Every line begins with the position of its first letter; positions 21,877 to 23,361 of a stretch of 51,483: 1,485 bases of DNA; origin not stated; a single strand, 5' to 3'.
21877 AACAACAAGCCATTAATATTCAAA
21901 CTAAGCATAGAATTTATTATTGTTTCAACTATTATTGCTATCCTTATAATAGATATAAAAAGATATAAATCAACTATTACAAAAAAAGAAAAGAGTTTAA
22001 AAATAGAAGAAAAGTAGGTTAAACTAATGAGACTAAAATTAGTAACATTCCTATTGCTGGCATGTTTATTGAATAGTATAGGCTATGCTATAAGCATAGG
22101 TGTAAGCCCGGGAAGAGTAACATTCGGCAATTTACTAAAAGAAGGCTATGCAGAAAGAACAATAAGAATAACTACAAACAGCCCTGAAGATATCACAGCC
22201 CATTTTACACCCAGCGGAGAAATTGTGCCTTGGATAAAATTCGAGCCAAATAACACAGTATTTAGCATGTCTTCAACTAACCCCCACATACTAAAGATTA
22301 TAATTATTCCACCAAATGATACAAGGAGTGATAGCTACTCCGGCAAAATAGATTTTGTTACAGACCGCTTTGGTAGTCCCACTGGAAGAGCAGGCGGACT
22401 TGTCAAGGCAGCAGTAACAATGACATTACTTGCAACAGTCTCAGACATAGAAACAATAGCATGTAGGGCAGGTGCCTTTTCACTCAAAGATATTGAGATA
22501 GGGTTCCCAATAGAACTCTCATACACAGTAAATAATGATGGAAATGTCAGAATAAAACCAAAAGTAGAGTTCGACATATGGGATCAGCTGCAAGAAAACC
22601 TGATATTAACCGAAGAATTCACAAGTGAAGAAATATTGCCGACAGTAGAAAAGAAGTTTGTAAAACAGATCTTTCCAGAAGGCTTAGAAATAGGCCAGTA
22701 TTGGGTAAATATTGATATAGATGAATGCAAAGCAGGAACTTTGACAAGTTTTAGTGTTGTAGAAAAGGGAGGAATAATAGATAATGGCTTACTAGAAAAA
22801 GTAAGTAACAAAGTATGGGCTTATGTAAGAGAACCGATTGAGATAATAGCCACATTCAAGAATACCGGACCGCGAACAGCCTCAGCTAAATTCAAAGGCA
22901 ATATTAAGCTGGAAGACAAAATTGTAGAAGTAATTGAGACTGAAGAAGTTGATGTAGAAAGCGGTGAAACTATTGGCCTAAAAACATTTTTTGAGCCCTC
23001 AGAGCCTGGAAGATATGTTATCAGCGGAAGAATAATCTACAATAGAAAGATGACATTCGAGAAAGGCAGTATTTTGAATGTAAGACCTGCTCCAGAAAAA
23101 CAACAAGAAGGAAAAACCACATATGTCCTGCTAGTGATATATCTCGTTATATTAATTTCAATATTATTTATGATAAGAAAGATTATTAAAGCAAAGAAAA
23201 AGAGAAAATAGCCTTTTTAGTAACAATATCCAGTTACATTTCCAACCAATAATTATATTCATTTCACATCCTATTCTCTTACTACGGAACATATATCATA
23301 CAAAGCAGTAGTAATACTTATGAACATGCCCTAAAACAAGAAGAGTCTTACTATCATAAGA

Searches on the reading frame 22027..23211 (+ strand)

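Call 4: search_protein_families(library=pfam, proteins=[window:22027-23211:+], max_evalue=1)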
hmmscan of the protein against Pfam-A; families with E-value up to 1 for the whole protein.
window:22027-23211:+ (394 aa): 1 family
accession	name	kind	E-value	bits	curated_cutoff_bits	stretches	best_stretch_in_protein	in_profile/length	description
PF07705.17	CARDB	-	0.2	12.3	22.7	0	265-332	15-79/101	CARDB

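Call 28: search_protein_families(library=ncbifam, proteins=[window:22027-23211:+], max_evalue=1)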
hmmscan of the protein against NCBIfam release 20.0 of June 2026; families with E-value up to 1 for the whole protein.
window:22027-23211:+ (394 aa): 0 families

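Call 65: search_protein_families(library=phrogs, proteins=[window:22027-23211:+], max_evalue=0.01)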
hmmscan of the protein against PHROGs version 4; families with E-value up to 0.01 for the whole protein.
window:22027-23211:+ (394 aa): 1 family
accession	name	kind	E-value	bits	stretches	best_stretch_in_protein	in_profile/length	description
phrog_24934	-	unknown function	0.0095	16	0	257-311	69-124/389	-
